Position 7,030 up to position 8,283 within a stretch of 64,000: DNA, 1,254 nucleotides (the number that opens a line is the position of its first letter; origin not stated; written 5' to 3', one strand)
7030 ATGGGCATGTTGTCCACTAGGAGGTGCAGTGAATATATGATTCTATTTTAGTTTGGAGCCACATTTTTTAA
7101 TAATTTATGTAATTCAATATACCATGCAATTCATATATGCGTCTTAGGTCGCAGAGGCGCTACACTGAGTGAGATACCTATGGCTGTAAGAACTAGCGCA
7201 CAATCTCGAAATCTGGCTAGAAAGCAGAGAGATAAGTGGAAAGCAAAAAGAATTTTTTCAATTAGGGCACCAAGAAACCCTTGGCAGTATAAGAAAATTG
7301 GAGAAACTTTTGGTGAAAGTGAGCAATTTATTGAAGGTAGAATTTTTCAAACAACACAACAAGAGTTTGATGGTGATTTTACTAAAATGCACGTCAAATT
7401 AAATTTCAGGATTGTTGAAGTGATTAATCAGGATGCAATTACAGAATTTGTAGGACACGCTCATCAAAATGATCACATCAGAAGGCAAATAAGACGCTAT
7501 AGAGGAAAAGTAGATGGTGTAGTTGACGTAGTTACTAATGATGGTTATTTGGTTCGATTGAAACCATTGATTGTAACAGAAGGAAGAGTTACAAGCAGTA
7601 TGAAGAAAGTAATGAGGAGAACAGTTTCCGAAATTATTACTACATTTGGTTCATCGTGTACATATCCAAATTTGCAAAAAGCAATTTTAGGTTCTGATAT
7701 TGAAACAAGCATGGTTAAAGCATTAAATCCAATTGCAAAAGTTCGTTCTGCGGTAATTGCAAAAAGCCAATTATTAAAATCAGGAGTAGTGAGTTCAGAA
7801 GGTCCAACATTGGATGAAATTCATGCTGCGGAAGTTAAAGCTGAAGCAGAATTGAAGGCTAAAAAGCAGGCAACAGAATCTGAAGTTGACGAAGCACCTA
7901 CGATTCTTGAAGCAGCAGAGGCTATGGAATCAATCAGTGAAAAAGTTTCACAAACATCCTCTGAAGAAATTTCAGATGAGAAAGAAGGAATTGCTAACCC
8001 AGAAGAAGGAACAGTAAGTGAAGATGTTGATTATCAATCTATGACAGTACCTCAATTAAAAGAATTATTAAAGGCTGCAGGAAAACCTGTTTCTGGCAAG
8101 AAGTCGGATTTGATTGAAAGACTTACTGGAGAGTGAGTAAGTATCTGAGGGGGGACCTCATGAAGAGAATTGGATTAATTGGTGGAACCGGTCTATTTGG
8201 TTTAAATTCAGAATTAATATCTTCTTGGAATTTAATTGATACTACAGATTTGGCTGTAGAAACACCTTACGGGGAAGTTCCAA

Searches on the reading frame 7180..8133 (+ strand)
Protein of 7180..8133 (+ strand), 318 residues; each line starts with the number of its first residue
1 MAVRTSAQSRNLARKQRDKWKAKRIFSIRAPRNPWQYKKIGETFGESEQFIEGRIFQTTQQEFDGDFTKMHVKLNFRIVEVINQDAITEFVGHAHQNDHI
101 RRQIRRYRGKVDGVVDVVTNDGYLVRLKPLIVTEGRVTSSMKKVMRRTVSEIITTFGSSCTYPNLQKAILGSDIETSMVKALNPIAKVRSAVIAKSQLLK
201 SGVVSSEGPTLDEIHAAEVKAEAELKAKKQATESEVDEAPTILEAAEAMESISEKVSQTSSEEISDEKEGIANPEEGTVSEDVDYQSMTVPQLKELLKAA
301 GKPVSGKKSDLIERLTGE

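Call 43: search_protein_families(library=pfam, max_evalue=0.01, proteins=[window:7180-8133:+])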
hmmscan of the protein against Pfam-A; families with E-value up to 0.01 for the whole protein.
window:7180-8133:+ (318 aa): 2 families
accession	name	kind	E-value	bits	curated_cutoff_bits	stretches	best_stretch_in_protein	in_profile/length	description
PF01015.23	Ribosomal_S3Ae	-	5.5e-44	150.4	29.3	1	13-200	3-189/191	Ribosomal S3Ae family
PF02037.33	SAP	-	2.1e-12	46.8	23.9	1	284-316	1-33/37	SAP domain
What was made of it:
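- The same module is on ribosomal proteins and on a subtilase tail (call 43).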
